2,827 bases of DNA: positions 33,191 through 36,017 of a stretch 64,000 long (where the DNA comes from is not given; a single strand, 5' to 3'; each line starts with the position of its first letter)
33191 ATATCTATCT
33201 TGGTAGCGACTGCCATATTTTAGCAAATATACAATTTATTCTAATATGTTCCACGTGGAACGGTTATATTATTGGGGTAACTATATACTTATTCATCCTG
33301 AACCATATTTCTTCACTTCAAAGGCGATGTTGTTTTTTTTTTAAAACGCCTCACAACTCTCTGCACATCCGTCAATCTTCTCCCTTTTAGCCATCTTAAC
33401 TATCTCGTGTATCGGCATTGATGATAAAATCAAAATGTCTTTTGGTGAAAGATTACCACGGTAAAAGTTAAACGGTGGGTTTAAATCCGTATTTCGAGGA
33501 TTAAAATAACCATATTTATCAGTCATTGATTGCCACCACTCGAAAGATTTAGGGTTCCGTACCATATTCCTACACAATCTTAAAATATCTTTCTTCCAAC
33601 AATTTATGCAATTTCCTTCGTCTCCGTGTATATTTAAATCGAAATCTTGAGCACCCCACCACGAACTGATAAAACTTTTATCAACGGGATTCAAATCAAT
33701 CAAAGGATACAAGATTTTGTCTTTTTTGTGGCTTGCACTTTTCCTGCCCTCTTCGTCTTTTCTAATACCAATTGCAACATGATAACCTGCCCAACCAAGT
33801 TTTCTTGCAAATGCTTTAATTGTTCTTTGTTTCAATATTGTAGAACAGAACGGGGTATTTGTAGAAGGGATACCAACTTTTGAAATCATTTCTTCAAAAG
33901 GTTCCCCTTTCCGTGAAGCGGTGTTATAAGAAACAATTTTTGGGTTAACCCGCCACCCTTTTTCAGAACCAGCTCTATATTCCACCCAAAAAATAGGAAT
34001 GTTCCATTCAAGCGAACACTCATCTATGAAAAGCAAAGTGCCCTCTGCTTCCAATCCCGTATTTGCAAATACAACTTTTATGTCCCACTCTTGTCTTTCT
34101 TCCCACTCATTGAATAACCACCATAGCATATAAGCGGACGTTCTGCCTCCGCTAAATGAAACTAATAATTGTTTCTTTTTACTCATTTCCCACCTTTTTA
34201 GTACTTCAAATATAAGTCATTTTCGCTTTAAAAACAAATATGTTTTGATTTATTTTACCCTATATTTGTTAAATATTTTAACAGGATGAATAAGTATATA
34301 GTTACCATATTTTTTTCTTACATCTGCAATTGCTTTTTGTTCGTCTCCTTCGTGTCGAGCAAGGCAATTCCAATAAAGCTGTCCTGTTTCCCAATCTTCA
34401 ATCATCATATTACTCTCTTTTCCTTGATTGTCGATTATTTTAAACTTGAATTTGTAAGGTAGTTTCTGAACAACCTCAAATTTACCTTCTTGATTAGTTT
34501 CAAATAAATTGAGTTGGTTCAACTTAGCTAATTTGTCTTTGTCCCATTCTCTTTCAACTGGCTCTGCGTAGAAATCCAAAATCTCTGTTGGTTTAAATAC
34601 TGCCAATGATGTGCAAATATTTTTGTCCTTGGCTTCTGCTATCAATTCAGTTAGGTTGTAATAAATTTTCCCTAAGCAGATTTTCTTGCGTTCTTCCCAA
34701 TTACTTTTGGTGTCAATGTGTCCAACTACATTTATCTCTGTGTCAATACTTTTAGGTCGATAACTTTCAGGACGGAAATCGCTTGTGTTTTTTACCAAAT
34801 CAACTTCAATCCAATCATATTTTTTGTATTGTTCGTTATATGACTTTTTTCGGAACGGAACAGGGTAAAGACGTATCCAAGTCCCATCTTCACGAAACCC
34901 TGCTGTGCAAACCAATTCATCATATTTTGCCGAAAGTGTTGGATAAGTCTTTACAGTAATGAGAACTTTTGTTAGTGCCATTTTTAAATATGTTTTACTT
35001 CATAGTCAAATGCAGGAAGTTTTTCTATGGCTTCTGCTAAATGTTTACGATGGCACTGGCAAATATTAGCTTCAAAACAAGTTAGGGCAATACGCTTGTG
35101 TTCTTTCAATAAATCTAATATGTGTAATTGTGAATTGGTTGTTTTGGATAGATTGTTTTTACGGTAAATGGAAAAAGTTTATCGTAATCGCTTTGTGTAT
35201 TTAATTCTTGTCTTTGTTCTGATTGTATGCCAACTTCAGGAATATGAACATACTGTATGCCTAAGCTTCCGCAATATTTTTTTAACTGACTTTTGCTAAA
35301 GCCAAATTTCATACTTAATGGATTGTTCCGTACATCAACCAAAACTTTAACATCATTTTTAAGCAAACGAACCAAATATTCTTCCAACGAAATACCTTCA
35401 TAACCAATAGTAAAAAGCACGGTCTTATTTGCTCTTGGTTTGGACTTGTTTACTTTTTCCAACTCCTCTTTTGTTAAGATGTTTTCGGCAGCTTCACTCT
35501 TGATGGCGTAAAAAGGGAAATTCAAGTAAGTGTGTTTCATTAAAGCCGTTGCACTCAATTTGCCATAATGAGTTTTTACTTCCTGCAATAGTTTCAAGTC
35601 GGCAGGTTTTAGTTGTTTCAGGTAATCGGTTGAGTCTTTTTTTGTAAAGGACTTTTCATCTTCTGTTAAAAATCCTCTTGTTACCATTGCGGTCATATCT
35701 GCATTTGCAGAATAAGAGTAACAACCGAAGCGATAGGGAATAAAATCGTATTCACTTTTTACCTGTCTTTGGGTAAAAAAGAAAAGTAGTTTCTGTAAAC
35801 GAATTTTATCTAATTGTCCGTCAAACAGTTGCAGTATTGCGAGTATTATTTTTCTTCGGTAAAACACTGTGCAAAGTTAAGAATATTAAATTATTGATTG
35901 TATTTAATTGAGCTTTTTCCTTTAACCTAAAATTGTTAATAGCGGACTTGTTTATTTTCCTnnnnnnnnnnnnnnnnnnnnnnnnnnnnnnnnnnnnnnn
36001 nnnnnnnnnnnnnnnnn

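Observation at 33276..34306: Second cassette with perfect 25-bp inverted repeats sharing the same 18-nt core; carries a PP-loop/PAPS-reductase-like gene with its own promoter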

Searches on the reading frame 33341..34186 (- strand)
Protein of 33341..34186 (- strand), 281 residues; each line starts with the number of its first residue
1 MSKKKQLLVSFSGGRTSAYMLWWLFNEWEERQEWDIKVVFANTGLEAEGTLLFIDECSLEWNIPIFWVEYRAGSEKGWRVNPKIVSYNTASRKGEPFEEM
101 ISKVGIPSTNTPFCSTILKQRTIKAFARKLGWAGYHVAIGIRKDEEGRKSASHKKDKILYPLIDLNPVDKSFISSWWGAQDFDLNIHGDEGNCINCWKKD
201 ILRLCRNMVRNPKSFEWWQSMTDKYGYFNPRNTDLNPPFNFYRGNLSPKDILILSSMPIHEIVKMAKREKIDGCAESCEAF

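Call 7: search_protein_families(library=pfam, proteins=[window:33341-34186:-], max_evalue=0.01)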
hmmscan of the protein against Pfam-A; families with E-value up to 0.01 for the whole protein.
window:33341-34186:- (281 aa): 2 families
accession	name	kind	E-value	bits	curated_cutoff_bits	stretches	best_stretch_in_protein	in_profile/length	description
PF01507.26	PAPS_reduct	-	0.00015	22.3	22.5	1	7-99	2-94/175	Phosphoadenosine phosphosulfate reductase domain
PF01171.26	ATP_bind_3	-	0.0044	17.2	27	0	6-77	1-73/182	PP-loop family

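Call 8: search_protein_families(library=phrogs, proteins=[window:33341-34186:-], max_evalue=0.001)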
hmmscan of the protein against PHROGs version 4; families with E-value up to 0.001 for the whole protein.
window:33341-34186:- (281 aa): 3 families
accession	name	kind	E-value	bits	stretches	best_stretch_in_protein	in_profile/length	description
phrog_424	-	moron, auxiliary metabolic gene and host takeover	3.6e-44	152.5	1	3-280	159-416/460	phosphoadenosine phosphosulfate reductase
phrog_33262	-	moron, auxiliary metabolic gene and host takeover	7.5e-30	104.8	1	9-280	5-273/495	phosphoadenosine phosphosulfate reductase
phrog_15238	-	unknown function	1e-05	26.5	1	4-57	11-60/215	-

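Call 37: find_encoding_contigs(protein=window:33341-34186:-, flank=6000, max_places=8)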
Protein window:33341-34186:- (281 aa): no gene with exactly this product is on record in the collection.

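Call 49: search_protein_families(library=ncbifam, proteins=[window:33344-34186:-], max_evalue=0.01)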
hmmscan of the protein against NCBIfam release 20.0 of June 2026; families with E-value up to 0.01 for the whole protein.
window:33344-34186:- (281 aa): 4 families
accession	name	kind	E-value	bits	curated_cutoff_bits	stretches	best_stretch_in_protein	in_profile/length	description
NF006327.0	PRK08557.1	equivalog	2e-05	23.6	366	0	3-66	180-238/415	hypothetical protein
NF010367.0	PRK13795.1-2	equivalog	0.0002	19.9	456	1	6-83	244-313/584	hypothetical protein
NF007942.0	PRK10660.1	equivalog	0.0025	16.7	606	1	2-65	15-80/439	tRNA lysidine(34) synthetase TilS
NF010368.0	PRK13795.1-3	equivalog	0.0043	15.4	588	0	4-62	247-300/635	hypothetical protein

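Call 50: search_solved_structures(query=window:33344-34186:-, max_evalue=0.1)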
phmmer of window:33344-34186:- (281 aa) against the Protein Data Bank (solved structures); distinct sequences matched with E-value up to 0.1: 0.

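Call 55: find_related_loci(query=A3, collection=viral_contigs, flank=3000)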
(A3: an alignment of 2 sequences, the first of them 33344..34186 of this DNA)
Query A3 (281 aa) in viral_contigs; peptide patterns used: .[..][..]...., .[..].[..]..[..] (x = any residue, [..] = any of these).
116 stretches matched a pattern; 15 encode a relative of the query (tblastn E <= 1e-3); 15 distinct loci.
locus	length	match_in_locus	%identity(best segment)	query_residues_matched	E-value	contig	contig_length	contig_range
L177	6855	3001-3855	59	4-281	2e-113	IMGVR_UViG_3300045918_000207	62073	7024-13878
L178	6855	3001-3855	59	4-281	2e-113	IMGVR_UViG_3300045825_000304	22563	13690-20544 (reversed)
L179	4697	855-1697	57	5-281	7e-109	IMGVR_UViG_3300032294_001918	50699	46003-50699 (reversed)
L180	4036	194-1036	54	1-281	7e-100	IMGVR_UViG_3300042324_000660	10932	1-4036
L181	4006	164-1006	54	1-281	7e-100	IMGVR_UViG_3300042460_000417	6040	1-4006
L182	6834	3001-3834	54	4-281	8e-100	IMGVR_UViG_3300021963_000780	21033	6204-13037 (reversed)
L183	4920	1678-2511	52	4-281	2e-93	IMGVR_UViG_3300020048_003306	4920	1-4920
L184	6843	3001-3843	52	4-281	5e-90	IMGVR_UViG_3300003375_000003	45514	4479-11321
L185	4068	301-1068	42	4-252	4e-60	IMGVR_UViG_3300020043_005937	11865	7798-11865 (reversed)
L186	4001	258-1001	42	4-258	4e-59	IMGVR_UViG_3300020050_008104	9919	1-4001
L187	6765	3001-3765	42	4-259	4e-58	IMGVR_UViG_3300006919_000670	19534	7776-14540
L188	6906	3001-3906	32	1-281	2e-45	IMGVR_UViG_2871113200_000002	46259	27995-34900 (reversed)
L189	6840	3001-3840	35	4-252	3e-45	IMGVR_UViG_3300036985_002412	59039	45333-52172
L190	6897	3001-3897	32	4-281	6e-46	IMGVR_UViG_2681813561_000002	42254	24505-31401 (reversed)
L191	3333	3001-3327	51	5-115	3e-27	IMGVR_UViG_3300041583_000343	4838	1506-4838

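Call 72: find_homologous_proteins(query=window:33344-34186:-, max_evalue=1e-10)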
Query window:33344-34186:- (281 aa): 1909 proteins with E <= 1e-10 among 2077 candidates; the best 120 are listed.
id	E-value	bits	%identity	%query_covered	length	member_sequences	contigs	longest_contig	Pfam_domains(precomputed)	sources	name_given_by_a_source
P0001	1.7e-141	489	72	99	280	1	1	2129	-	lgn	-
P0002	4.0e-137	474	70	99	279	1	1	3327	-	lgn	-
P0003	2.2e-128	446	66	99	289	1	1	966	PF01507.26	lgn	-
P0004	9.2e-124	430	63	99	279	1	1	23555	-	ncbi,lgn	-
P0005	2.3e-122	426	65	99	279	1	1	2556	PF01507.26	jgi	-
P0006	3.4e-121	422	64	99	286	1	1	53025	PF01507.26,PF01171.27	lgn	-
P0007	1.5e-120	420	63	99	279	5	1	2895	-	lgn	-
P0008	2.4e-120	419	64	99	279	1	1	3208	-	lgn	-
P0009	3.4e-120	419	63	99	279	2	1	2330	-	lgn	-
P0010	4.8e-120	418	63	100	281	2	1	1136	PF01507.26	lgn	-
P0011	5.3e-120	418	63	99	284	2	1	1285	-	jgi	-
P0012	4.7e-118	412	64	99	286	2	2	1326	-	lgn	-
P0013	1.3e-117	410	64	99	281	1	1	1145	PF01507.26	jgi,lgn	jgi:hypothetical protein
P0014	1.8e-117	410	62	99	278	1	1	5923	PF01507.26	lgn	-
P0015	1.1e-115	404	62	99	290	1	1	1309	-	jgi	jgi:hypothetical protein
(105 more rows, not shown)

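Call 73: find_encoding_contigs(protein=P0001, flank=3000, max_places=3)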
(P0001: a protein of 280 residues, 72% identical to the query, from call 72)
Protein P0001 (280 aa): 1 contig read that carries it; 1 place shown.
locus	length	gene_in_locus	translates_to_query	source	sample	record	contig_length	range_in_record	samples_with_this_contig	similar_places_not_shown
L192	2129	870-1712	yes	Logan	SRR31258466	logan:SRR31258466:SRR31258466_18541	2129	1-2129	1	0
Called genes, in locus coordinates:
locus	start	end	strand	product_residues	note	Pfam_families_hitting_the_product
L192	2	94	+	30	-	?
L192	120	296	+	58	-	-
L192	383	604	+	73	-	-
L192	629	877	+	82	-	-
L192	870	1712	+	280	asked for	-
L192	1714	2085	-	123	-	PF05951:Peptidase_M15_2 (weak), PF08291:Peptidase_M15_3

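Call 74: find_encoding_contigs(protein=P0002, flank=3000, max_places=3)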
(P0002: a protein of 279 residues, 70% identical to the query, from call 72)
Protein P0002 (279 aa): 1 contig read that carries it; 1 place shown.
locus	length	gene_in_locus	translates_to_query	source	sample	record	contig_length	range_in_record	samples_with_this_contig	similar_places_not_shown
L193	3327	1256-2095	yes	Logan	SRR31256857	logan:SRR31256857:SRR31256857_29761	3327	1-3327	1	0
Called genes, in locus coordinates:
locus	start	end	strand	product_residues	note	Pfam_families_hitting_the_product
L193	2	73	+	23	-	?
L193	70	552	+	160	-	-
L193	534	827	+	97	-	-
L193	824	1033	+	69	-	-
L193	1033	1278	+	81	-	-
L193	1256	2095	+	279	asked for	-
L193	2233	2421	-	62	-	-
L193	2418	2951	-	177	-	-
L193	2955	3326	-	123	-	?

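Call 75: find_encoding_contigs(protein=P0004, flank=4000, max_places=3)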
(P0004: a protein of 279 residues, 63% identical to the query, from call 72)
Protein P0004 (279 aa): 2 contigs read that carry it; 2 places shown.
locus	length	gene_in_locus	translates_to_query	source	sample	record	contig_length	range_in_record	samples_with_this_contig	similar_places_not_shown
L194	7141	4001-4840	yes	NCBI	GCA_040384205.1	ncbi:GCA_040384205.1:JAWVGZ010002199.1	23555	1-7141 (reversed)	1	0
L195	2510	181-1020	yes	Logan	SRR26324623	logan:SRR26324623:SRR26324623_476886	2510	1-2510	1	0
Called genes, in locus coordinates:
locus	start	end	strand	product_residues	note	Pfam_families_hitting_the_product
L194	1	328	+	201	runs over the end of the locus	-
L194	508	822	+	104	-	-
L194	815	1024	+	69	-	-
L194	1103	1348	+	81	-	-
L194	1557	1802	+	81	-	-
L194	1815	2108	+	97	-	-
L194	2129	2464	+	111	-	-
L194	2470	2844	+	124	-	-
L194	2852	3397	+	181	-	-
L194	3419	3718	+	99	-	-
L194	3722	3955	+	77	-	-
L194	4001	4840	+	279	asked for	-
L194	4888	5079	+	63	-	-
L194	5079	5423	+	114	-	-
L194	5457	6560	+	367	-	-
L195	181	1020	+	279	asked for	-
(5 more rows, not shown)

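Call 86: predict_structure(alignment_id=A5)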
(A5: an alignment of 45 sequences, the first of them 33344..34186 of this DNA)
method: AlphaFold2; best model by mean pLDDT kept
length: 281 residues; sequences in the alignment: 45
mean_pLDDT: 91.1   pTM: 0.88
mean pLDDT of the five models: 91.1, 90.9, 90.8, 88.6, 88.5
residues with pLDDT >= 90: 220; 70-90: 44; 50-70: 6; < 50: 11
segments of 3 or more residues with pLDDT < 50: 272-281
pLDDT, mean of each block of 10 residues (from residue 1): 89 96 98 98 96 98 98 95 98 98 89 85 97 95 93 95 98 97 91 86 92 96 96 89 90 91 70 42 26
secondary structure, 60 per line:
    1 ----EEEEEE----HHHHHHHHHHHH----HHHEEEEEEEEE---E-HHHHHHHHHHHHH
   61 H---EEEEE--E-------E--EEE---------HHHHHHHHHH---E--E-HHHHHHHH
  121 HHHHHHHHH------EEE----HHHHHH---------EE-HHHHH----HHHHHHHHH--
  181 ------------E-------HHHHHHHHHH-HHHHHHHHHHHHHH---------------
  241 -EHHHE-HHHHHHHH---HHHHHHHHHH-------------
elements in order: E5-10 H15-26 E34-42 H48-61 E65-69 E83-85 H95-104 H113-129 E136-138 H143-148 H161-165 H170-178 H201-210 H212-225 H248-255 H259-268

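Call 89: fold_search(model_id=the predicted structure, library=pdb)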
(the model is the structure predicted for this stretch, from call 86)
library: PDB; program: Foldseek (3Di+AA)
matches with E <= 10: 933; with E <= 0.001: 5
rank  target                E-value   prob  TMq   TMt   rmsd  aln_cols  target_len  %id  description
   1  2goy_A                5.2e-04  1.00  0.40  0.49   5.5       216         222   18  Crystal structure of assimilatory adenosine 5'-phosphosulfate reductase with bound APS (released 2006-09-19)
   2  2goy_B                6.9e-04  1.00  0.40  0.49   5.3       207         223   20  Crystal structure of assimilatory adenosine 5'-phosphosulfate reductase with bound APS (released 2006-09-19)
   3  8cp4_A                8.2e-04  1.00  0.36  0.39   8.2       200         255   13  [4Fe-4S] cluster containing LarE in complex with AMP (released 2024-01-31)
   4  6vpu_H                8.7e-04  1.00  0.33  0.40   7.0       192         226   18  1.90 Angstrom Resolution Crystal Structure Phosphoadenosine Phosphosulfate Reductase (CysH) from Vibrio vulnificus (released 2021-02-10)
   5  1sur                  8.7e-04  1.00  0.32  0.40   7.3       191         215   16  PHOSPHO-ADENYLYL-SULFATE REDUCTASE (released 1999-05-11)
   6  2hma                  1.1e-03  1.00  0.36  0.29   6.0       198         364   17  The Crystal Structure of tRNA (5-Methylaminomethyl-2-Thiouridylate)-Methyltransferase TrmU from Streptococcus pneumoniae (released 2006-08-08)
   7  8cnz_D                1.1e-03  1.00  0.40  0.43  12.7       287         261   13  mmLarE-[4Fe-4S] phased by Fe-SAD (released 2024-01-31)
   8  5mkp                  1.8e-03  1.00  0.40  0.37  15.5       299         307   16  Non redox thiolation in transfer RNAs occuring via sulfur activation by a [4Fe-4S] cluster (released 2017-06-14)
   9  6vpu_G                1.9e-03  1.00  0.37  0.45   6.6       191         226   18  1.90 Angstrom Resolution Crystal Structure Phosphoadenosine Phosphosulfate Reductase (CysH) from Vibrio vulnificus (released 2021-02-10)
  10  8cnz_A                2.0e-03  1.00  0.37  0.40   9.0       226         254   13  mmLarE-[4Fe-4S] phased by Fe-SAD (released 2024-01-31)
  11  6vpu_E                2.1e-03  1.00  0.34  0.42   7.1       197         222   17  1.90 Angstrom Resolution Crystal Structure Phosphoadenosine Phosphosulfate Reductase (CysH) from Vibrio vulnificus (released 2021-02-10)
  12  6vpu_F                2.2e-03  1.00  0.33  0.39   7.1       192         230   18  1.90 Angstrom Resolution Crystal Structure Phosphoadenosine Phosphosulfate Reductase (CysH) from Vibrio vulnificus (released 2021-02-10)
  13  8cnz_E                2.3e-03  1.00  0.37  0.41   9.1       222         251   14  mmLarE-[4Fe-4S] phased by Fe-SAD (released 2024-01-31)
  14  6vpu_A                2.5e-03  1.00  0.34  0.42   6.9       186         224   18  1.90 Angstrom Resolution Crystal Structure Phosphoadenosine Phosphosulfate Reductase (CysH) from Vibrio vulnificus (released 2021-02-10)
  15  5mko_B                3.0e-03  1.00  0.40  0.37  14.6       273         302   13  [2Fe-2S] cluster containing TtuA in complex with AMP. (released 2017-06-14)
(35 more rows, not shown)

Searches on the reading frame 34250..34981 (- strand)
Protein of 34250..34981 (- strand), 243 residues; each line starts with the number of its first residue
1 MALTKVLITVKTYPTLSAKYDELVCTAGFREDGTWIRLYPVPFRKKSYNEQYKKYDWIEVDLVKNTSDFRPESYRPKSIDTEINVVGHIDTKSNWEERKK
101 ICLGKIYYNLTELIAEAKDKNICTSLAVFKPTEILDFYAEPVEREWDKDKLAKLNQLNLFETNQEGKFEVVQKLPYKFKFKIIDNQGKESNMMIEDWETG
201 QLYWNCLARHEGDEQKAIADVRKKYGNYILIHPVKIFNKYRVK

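Call 7: search_protein_families(library=pfam, proteins=[window:34250-34981:-], max_evalue=0.01)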
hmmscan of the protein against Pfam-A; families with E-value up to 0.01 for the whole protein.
window:34250-34981:- (243 aa): 0 families

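Call 8: search_protein_families(library=phrogs, proteins=[window:34250-34981:-], max_evalue=0.001)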
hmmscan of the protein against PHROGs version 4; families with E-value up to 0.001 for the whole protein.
window:34250-34981:- (243 aa): 1 family
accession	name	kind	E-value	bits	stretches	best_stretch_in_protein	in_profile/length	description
phrog_25907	-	unknown function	7.4e-58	196.9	1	4-225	11-235/279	-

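Call 20: find_related_loci(query=window:34250-34981:-, collection=viral_contigs, flank=6000)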
Query window:34250-34981:- (243 aa) in viral_contigs; peptide patterns used: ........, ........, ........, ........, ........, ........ (x = any residue, [..] = any of these).
20 stretches matched a pattern; 3 encode a relative of the query (tblastn E <= 1e-3); 3 distinct loci.
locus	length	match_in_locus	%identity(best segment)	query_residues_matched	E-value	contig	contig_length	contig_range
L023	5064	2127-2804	52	1-225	2e-70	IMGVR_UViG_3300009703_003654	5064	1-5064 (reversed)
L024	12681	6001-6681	50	1-225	9e-67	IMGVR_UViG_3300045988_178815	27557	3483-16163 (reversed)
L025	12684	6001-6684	65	1-225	4e-97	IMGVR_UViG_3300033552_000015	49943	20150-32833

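Call 49: search_protein_families(library=ncbifam, proteins=[window:34250-34981:-], max_evalue=0.01)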
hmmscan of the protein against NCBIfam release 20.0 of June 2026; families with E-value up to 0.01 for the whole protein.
window:34250-34981:- (243 aa): 1 family
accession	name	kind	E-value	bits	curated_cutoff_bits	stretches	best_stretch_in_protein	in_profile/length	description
NF002179.0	PRK01022.2-2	equivalog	0.0048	16.7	310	1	4-106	20-115/183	hypothetical protein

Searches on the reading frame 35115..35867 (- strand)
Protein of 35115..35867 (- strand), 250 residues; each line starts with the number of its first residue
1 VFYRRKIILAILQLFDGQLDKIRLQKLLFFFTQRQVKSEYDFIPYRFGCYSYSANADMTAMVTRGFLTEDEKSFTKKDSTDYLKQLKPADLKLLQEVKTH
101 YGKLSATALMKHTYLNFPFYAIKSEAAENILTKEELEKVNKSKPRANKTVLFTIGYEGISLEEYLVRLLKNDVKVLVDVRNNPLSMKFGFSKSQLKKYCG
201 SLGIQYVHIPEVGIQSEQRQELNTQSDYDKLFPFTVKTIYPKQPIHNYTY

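Call 7: search_protein_families(library=pfam, proteins=[window:35115-35867:-], max_evalue=0.01)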
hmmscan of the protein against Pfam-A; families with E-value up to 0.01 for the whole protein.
window:35115-35867:- (250 aa): 1 family
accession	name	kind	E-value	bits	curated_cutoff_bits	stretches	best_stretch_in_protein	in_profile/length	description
PF04343.18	DUF488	-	2.3e-14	54.5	22.2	1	161-230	2-71/121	Domain of unknown function DUF488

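Call 8: search_protein_families(library=phrogs, proteins=[window:35115-35867:-], max_evalue=0.001)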
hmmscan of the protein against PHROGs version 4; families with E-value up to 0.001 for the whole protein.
window:35115-35867:- (250 aa): 2 families
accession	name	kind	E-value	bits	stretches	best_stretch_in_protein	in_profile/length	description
phrog_14939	-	unknown function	5.9e-54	184.4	1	2-233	4-249/313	-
phrog_1281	-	unknown function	1.8e-05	25.5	1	70-151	77-161/195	-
